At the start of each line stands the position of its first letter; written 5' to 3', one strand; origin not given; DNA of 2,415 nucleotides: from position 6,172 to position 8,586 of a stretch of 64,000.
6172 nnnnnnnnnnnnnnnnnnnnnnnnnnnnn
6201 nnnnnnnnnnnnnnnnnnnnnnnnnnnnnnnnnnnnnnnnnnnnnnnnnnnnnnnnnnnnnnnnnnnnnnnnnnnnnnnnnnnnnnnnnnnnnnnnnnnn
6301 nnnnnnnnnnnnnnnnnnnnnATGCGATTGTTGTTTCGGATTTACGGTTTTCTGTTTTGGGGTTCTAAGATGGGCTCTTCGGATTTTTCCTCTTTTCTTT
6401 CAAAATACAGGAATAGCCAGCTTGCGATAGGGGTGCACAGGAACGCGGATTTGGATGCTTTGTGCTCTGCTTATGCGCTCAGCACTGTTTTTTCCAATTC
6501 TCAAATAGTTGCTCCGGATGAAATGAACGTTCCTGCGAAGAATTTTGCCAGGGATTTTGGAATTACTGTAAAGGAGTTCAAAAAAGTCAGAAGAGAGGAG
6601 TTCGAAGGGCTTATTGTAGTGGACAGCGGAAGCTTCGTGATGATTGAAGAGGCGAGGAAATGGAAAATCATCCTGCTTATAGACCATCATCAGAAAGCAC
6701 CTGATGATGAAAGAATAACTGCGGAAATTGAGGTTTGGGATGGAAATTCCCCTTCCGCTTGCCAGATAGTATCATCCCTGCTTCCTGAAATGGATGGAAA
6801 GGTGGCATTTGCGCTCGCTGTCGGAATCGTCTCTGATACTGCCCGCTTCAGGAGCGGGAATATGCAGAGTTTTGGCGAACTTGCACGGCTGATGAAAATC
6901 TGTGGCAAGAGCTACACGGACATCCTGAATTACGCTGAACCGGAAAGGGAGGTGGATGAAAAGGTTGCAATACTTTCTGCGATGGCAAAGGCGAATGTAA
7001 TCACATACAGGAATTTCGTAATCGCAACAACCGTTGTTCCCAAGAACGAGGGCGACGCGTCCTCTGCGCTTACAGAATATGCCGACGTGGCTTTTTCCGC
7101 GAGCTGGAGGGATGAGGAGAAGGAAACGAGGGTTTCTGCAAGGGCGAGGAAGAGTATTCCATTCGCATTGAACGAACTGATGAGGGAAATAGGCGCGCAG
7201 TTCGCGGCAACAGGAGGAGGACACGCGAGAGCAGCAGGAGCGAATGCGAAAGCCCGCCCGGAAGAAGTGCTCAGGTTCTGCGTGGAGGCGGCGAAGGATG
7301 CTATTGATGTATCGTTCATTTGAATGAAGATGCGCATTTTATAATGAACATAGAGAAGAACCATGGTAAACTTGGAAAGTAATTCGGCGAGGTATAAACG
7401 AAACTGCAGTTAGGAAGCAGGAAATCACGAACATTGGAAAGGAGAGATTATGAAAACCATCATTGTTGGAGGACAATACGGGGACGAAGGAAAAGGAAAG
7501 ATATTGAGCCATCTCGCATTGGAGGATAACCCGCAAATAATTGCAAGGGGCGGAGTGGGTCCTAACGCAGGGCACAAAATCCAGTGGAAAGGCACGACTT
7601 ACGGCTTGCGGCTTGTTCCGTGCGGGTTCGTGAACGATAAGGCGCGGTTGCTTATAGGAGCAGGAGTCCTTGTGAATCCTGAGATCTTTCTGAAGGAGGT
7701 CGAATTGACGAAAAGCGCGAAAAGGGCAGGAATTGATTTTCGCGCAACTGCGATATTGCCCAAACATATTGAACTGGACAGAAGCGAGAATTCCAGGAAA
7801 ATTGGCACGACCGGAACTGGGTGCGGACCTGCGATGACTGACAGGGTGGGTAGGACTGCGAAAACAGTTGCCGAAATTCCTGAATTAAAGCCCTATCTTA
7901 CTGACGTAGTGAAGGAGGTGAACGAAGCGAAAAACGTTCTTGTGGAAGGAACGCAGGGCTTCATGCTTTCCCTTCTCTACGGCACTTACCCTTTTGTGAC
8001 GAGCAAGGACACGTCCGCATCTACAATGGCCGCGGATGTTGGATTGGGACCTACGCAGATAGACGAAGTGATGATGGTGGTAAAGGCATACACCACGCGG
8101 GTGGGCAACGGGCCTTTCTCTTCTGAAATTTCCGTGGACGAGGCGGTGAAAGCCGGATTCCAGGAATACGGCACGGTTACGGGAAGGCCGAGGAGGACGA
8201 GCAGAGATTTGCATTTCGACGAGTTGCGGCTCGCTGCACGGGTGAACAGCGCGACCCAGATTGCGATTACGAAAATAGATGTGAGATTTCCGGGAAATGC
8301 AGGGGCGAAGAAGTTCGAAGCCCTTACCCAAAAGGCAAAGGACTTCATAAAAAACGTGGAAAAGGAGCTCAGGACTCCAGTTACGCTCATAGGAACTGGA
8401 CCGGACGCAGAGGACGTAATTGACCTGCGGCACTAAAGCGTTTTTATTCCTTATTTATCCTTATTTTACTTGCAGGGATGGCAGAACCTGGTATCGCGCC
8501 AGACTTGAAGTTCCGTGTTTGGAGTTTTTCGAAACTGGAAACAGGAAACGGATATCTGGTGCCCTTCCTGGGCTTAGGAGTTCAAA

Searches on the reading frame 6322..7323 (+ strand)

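Call 27: search_protein_families(library=pfam, proteins=[window:6322-7323:+], max_evalue=0.001)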
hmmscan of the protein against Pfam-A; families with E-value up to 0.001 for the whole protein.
window:6322-7323:+ (333 aa): 2 families
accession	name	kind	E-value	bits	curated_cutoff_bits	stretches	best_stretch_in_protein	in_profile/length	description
PF01368.27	DHH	-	1.4e-11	45.2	28.1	1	35-169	3-125/125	DHH family, N-terminal domain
PF02272.25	DHHA1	-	8.3e-10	39.5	25.9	1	246-327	21-99/102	DHHA1 domain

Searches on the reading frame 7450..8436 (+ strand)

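Call 27: search_protein_families(library=pfam, proteins=[window:7450-8436:+], max_evalue=0.001)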
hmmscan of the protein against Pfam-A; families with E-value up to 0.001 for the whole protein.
window:7450-8436:+ (328 aa): 1 family
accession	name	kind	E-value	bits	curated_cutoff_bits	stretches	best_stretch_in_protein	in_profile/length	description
PF00709.27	Adenylsucc_synt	-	6.5e-79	266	27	3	144-278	189-328/416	Adenylosuccinate synthetase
